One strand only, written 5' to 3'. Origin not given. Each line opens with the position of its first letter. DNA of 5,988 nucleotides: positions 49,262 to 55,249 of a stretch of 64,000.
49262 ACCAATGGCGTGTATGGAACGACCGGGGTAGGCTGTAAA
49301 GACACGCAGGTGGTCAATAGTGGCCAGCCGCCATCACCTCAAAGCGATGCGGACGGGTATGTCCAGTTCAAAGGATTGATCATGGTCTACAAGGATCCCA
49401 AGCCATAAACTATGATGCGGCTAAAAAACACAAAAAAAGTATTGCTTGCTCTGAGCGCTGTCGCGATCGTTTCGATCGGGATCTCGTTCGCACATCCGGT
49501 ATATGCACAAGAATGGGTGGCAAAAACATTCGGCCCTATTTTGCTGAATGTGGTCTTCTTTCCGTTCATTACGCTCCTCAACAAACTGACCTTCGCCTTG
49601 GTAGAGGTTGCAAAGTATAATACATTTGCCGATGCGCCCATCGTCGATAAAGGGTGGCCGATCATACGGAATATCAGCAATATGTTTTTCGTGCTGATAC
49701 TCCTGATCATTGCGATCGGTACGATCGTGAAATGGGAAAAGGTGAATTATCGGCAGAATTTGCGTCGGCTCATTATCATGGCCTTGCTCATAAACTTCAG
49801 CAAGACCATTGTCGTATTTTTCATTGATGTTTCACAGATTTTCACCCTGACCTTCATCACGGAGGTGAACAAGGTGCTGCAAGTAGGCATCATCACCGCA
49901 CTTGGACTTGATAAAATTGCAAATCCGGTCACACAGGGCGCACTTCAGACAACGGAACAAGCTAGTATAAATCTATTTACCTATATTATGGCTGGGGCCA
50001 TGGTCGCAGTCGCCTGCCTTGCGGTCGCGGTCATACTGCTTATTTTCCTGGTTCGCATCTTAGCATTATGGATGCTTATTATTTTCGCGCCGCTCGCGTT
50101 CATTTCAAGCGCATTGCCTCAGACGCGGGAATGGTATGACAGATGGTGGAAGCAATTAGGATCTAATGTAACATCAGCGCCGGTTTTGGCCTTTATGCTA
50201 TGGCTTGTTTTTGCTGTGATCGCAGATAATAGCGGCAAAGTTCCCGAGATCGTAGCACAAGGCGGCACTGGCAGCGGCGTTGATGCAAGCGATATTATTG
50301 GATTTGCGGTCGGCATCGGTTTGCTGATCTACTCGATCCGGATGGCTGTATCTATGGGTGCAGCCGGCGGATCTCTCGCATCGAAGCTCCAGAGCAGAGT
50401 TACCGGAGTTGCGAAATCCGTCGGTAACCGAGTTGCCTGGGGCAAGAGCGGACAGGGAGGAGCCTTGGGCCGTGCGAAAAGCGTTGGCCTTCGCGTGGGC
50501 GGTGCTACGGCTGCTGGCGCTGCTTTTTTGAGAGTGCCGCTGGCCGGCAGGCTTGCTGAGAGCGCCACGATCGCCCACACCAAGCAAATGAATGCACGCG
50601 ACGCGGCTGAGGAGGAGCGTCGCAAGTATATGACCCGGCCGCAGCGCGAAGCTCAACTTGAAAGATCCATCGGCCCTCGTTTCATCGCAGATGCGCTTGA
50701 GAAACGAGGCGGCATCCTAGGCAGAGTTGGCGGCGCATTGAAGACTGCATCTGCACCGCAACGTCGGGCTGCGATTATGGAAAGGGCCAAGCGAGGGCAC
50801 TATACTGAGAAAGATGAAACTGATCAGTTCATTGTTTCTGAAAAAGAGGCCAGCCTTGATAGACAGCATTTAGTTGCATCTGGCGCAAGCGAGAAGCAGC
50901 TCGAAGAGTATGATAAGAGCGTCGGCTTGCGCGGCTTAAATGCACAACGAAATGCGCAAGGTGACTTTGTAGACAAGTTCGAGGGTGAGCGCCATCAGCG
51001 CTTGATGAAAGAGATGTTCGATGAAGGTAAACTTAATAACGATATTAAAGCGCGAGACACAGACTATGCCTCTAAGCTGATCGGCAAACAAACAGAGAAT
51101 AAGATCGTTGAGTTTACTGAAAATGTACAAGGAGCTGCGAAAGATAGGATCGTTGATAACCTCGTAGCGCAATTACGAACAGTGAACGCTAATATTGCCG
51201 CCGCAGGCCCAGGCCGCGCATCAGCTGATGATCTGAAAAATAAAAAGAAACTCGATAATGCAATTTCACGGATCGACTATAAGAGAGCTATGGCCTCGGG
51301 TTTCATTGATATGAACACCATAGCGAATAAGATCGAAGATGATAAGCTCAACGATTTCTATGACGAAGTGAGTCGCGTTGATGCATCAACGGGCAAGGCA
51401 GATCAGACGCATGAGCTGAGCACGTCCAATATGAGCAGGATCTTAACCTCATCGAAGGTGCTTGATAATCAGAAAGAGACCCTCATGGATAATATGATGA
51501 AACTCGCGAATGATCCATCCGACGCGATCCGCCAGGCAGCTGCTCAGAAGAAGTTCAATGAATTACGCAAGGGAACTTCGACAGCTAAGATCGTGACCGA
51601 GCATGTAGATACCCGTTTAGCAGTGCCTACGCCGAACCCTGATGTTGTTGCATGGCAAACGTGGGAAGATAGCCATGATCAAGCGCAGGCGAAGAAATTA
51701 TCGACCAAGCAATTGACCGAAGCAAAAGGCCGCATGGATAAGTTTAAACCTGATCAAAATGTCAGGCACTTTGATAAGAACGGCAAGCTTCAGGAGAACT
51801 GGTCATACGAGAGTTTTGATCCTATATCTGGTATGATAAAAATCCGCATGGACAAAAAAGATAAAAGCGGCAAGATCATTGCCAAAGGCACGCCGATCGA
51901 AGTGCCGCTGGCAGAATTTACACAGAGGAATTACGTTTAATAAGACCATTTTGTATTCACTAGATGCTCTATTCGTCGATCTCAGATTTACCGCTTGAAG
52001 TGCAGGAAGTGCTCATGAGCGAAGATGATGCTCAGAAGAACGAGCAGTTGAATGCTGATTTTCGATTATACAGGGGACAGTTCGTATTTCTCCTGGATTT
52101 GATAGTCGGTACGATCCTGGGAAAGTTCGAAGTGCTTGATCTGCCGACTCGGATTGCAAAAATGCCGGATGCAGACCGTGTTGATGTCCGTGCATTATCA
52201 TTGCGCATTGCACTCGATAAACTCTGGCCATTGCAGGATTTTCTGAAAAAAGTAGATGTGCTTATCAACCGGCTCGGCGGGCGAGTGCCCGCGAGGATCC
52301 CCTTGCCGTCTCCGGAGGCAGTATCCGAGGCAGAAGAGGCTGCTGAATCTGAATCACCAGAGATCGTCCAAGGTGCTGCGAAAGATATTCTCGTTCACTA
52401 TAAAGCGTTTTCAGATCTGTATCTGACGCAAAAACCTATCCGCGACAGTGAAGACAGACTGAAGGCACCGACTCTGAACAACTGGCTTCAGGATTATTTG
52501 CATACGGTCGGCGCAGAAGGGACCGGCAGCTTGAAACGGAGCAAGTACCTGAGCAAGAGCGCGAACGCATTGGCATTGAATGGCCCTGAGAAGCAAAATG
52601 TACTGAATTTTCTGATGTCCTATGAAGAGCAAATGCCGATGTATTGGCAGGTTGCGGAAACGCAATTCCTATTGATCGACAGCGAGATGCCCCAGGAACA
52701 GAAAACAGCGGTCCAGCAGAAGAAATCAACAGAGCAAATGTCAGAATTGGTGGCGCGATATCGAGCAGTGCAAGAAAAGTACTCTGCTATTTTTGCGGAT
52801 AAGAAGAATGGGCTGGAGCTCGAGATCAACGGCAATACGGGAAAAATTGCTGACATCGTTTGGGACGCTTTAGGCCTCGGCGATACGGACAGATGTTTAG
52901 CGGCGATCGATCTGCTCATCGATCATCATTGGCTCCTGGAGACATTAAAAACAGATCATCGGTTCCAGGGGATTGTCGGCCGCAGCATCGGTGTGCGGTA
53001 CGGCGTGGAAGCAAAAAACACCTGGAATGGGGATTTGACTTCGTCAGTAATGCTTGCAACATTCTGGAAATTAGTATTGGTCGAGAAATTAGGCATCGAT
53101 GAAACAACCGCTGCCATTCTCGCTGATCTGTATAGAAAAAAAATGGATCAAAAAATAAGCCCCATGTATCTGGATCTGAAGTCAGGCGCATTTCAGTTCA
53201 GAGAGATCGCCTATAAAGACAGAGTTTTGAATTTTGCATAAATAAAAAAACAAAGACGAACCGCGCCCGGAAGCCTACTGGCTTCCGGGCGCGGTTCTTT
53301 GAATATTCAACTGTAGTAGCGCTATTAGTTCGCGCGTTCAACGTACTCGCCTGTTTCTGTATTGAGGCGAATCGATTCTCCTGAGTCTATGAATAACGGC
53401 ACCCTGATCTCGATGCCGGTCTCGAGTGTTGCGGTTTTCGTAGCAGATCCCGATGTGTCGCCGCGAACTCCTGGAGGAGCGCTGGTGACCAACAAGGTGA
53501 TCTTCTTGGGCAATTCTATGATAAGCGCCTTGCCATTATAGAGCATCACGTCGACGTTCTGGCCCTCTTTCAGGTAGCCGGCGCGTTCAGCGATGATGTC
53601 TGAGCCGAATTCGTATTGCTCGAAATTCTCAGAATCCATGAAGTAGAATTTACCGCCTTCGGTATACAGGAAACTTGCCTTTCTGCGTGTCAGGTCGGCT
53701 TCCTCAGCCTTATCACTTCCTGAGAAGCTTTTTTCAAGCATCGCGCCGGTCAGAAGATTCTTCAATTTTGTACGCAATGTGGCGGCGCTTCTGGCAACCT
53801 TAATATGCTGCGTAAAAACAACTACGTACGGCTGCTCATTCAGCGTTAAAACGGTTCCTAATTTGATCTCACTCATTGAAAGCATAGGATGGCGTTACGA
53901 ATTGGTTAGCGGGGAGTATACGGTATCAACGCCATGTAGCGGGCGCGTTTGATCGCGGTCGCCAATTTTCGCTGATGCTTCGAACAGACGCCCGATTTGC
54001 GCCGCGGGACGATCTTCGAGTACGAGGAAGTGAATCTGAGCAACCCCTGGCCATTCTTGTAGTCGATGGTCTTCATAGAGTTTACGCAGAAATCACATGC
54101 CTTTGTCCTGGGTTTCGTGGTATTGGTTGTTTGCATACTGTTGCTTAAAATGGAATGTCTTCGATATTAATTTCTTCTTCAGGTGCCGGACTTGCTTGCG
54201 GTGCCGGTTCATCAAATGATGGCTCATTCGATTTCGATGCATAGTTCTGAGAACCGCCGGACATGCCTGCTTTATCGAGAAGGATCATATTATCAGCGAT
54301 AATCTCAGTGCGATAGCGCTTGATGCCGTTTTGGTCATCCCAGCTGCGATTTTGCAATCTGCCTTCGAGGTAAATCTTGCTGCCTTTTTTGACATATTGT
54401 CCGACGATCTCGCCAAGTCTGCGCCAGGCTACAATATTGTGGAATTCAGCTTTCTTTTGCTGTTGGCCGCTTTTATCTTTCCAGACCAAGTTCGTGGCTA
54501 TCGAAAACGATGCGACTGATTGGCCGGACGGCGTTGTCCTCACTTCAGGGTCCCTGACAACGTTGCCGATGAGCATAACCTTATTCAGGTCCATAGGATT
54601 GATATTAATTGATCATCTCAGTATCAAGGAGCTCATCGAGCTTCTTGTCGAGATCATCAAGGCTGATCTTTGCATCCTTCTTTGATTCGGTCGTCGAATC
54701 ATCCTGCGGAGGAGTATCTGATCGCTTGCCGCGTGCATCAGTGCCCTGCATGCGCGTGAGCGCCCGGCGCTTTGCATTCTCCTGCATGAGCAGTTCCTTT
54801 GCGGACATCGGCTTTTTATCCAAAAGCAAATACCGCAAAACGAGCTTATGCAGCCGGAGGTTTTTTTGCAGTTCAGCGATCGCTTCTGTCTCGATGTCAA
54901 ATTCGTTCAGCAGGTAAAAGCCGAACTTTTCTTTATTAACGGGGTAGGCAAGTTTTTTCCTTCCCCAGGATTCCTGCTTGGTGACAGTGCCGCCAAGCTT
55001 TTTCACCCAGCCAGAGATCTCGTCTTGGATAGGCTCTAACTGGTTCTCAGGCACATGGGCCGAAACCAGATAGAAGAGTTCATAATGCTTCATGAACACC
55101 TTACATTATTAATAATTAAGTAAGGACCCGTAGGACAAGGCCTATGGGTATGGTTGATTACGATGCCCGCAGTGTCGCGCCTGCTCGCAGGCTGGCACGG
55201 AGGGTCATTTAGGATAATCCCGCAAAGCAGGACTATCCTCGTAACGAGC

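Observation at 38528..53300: Operon encoding a 3341-aa Cys-rich secreted giant protein, coupled to an Asp-repeat anchor and a VirB6/TrbL-like membrane protein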

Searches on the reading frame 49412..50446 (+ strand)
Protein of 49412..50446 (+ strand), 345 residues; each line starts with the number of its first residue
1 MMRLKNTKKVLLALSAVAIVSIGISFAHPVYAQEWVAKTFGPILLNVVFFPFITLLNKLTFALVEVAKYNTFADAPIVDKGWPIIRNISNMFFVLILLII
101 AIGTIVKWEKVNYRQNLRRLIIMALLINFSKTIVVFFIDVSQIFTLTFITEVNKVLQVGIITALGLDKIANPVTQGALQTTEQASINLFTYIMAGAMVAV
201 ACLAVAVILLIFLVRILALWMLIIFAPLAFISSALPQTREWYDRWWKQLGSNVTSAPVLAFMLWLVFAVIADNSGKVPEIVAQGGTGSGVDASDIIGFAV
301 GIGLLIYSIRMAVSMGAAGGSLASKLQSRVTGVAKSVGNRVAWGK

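Call 24: search_solved_structures(query=A2, max_evalue=10, show_alignments=1)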
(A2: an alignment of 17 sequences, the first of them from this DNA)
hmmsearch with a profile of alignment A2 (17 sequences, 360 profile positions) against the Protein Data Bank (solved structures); distinct sequences matched with E-value up to 10: 1.
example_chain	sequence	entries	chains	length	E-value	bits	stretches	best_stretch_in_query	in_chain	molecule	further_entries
2msx_A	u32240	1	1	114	3.1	10.1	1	65-95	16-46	Kunitz-type protease inhibitor 1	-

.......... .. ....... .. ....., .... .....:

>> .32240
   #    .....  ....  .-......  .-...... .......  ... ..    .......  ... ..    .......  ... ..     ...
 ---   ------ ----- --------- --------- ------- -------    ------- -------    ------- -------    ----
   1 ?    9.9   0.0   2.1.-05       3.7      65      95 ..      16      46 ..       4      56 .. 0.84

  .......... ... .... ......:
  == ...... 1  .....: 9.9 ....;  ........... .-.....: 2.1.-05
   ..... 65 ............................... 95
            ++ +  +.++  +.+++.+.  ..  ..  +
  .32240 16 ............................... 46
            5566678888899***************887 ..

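Call 35: predict_structure(alignment_id=A3)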
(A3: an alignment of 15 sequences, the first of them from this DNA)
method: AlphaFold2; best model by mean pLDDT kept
length: 345 residues; sequences in the alignment: 15
mean_pLDDT: 73.2   pTM: 0.64
mean pLDDT of the five models: 73.2, 71.1, 70.1, 69.0, 67.6
residues with pLDDT >= 90: 49; 70-90: 171; 50-70: 88; < 50: 37
segments of 3 or more residues with pLDDT < 50: 1-3, 30-33, 173-180, 275-290
pLDDT, mean of each block of 10 residues (from residue 1): 56 67 52 52 64 79 81 86 91 85 75 69 87 91 89 74 60 44 57 74 85 90 92 85 91 89 83 46 36 68 79 78 75 69 54
secondary structure, 60 per line:
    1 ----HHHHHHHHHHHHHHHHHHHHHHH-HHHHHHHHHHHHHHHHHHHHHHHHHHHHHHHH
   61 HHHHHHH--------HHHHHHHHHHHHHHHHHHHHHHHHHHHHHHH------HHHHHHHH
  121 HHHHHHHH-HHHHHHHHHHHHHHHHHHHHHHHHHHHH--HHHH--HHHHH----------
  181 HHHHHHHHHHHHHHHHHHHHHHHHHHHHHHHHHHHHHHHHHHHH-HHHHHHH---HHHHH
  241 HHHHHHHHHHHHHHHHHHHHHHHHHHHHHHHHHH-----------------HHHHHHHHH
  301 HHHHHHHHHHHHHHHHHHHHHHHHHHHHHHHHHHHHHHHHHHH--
elements in order: H5-27 H29-67 H76-106 H113-128 H130-157 H160-163 H166-170 H181-224 H226-232 H236-274 H292-343

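Call 38: fold_search(model_id=the predicted structure, library=pdb)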
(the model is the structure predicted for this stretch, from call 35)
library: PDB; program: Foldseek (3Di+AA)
matches with E <= 10: 296; with E <= 0.001: 2
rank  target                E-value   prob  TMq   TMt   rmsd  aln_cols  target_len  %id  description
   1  8rt9_F                6.1e-04  1.00  0.28  0.34  14.8       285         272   13  Stalk complex full-length structure (TrwJ/VirB5-TrwI/VirB6) from the fully-assembled R388 type IV secretion system det (released 2024-06-19)
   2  7o3v_F                7.3e-04  1.00  0.42  0.52   7.6       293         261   17  Stalk complex structure (TrwJ/VirB5-TrwI/VirB6) from the fully-assembled R388 type IV secretion system determined by c (released 2022-06-22)
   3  8rtd_L                1.0e-03  1.00  0.28  0.34  13.9       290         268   13  Stalk-Arches-IMC structure from the fully-assembled R388 type IV secretion system determined by cryo-EM. (released 2024-06-19)
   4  7o3v_J                2.2e-03  1.00  0.40  0.49   7.5       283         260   17  Stalk complex structure (TrwJ/VirB5-TrwI/VirB6) from the fully-assembled R388 type IV secretion system determined by c (released 2022-06-22)
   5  7o3v_G                3.1e-03  1.00  0.33  0.38   9.3       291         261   15  Stalk complex structure (TrwJ/VirB5-TrwI/VirB6) from the fully-assembled R388 type IV secretion system determined by c (released 2022-06-22)
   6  7o3v_H                1.6e-02  1.00  0.27  0.44  12.2       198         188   18  Stalk complex structure (TrwJ/VirB5-TrwI/VirB6) from the fully-assembled R388 type IV secretion system determined by c (released 2022-06-22)
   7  8rtd_H                1.6e-02  0.99  0.26  0.38  15.9       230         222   16  Stalk-Arches-IMC structure from the fully-assembled R388 type IV secretion system determined by cryo-EM. (released 2024-06-19)
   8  8rtd_I                2.3e-02  0.98  0.26  0.37  14.9       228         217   16  Stalk-Arches-IMC structure from the fully-assembled R388 type IV secretion system determined by cryo-EM. (released 2024-06-19)
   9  7o3v_I                4.7e-02  0.99  0.29  0.44  11.0       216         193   15  Stalk complex structure (TrwJ/VirB5-TrwI/VirB6) from the fully-assembled R388 type IV secretion system determined by c (released 2022-06-22)
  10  7udn_B                2.7e-01  0.35  0.18  0.21  18.4       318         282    9  Crystal structure of designed helical repeat protein RPB_PLP1_R6 in alternative conformation 2 (released 2023-03-22)
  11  7n6g_3R               5.0e-01  0.12  0.15  0.14  49.4       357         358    9  C1 of central pair (released 2022-05-18)
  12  8wdf                  5.7e-01  0.20  0.20  0.25  17.4       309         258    9  Chemoreceptor PilJ from Pseudomonas aeruginosa PA14 (released 2024-07-24)
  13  3i9w                  7.5e-01  0.14  0.16  0.19  24.2       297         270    9  Crystal structure of the E. coli histidine kinase sensor TorS sensor domain (released 2009-10-06)
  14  6xtz                  7.8e-01  0.10  0.15  0.13  26.0       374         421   10  Structure of Dally-like protein in complex with O-palmitoleoyl serine (released 2020-07-29)
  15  7uw9_c                8.2e-01  0.47  0.23  0.38   8.3       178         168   13  Citrus V-ATPase State 1, H in contact with subunit a (released 2022-07-06)
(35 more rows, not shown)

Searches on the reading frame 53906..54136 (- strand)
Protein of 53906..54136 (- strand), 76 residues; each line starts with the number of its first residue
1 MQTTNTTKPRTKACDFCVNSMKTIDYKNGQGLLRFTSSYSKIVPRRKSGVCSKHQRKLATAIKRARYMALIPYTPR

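Call 103: search_protein_families(library=pfam, proteins=[window:53906-54136:-], max_evalue=0.001)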
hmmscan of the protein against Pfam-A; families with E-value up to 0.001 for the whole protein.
window:53906-54136:- (76 aa): 1 family
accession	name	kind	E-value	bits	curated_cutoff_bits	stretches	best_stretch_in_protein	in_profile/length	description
PF01084.26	Ribosomal_S18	-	2.7e-21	75.8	21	1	22-71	3-52/52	Ribosomal protein S18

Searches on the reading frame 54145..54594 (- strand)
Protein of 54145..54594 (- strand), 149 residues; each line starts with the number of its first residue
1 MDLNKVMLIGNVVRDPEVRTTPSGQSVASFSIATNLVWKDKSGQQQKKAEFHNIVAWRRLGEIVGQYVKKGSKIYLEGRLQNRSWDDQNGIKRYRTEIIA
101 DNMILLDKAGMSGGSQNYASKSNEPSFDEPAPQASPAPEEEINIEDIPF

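Call 5: search_protein_families(library=pfam, proteins=[window:54145-54594:-], max_evalue=0.01)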
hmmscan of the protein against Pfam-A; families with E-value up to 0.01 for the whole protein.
window:54145-54594:- (149 aa): 2 families
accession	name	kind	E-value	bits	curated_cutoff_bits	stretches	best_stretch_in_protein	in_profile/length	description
PF00436.31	SSB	-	1.7e-39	134.5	26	1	3-105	1-103/104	Single-strand binding protein family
PF22657.2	SSB_1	-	0.0045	17.6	27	1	4-84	1-79/91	Another single-strand binding protein family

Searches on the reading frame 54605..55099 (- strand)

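Call 9: search_protein_families(library=pfam, proteins=[window:54605-55099:-], max_evalue=0.001)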
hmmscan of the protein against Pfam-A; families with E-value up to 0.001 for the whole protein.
window:54605-55099:- (164 aa): 1 family
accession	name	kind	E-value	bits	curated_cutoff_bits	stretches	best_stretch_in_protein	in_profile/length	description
PF01250.22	Ribosomal_S6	-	1.1e-23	83.6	27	1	5-92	1-88/90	Ribosomal protein S6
